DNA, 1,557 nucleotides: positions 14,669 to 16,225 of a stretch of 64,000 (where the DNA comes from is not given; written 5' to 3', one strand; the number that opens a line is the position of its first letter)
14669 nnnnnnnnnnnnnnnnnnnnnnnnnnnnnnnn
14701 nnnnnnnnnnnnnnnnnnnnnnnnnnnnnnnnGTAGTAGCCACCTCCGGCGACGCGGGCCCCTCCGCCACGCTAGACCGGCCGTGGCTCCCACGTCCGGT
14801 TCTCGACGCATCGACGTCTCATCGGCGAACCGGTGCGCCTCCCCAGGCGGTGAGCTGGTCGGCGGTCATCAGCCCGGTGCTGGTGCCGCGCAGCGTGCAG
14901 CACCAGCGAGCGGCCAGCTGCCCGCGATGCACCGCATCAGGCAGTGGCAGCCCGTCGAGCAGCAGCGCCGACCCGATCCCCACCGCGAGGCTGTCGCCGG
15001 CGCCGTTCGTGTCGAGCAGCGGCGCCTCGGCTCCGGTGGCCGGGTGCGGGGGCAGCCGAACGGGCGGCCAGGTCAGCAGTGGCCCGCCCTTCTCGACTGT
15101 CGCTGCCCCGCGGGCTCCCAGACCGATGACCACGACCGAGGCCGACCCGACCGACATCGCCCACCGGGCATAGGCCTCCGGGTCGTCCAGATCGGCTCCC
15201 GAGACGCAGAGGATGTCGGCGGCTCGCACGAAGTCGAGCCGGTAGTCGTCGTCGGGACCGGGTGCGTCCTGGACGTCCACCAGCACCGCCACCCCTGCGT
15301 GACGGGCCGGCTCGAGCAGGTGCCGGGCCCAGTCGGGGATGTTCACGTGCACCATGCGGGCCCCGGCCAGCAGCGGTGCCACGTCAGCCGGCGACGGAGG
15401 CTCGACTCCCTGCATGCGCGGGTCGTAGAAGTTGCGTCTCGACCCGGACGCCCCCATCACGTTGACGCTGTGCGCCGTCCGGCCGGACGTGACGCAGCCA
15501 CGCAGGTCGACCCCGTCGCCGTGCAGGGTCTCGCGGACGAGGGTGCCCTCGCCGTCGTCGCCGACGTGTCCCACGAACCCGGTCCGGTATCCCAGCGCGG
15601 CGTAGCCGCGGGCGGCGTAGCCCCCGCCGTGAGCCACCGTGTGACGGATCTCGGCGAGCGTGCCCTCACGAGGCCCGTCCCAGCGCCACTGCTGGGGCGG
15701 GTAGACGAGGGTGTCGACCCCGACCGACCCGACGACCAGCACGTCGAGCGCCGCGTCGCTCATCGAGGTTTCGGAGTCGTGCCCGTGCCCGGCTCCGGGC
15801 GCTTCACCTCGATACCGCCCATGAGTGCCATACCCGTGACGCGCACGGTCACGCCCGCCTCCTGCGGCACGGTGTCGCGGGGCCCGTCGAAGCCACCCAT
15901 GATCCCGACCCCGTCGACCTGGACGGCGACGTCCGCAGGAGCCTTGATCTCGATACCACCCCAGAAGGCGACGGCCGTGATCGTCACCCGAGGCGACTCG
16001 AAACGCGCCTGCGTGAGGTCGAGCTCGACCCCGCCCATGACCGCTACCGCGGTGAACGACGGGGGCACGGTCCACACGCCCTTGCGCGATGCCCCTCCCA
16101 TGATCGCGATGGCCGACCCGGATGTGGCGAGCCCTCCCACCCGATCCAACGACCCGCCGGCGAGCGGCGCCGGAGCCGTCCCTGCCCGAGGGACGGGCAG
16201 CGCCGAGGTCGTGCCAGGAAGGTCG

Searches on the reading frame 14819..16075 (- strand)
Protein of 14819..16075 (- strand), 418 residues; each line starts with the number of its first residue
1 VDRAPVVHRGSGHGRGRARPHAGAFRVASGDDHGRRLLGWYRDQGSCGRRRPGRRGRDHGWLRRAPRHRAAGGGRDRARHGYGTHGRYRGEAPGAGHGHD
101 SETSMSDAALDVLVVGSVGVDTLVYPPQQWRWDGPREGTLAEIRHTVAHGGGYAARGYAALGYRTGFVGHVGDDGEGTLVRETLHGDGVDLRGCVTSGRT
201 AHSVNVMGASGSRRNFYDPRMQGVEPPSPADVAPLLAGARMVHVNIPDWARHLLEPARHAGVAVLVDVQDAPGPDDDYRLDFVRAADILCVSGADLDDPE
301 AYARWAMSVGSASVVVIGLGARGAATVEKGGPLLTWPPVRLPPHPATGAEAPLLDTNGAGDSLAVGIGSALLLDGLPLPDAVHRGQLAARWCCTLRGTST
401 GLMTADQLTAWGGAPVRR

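Call 44: search_protein_families(library=pfam, proteins=[window:14819-16075:-], max_evalue=0.001)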
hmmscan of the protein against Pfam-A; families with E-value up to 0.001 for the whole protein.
window:14819-16075:- (418 aa): 1 family
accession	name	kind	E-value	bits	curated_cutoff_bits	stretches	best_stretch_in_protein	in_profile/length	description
PF00294.29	PfkB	-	1.1e-19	71.3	25.8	1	112-402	4-299/302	pfkB family carbohydrate kinase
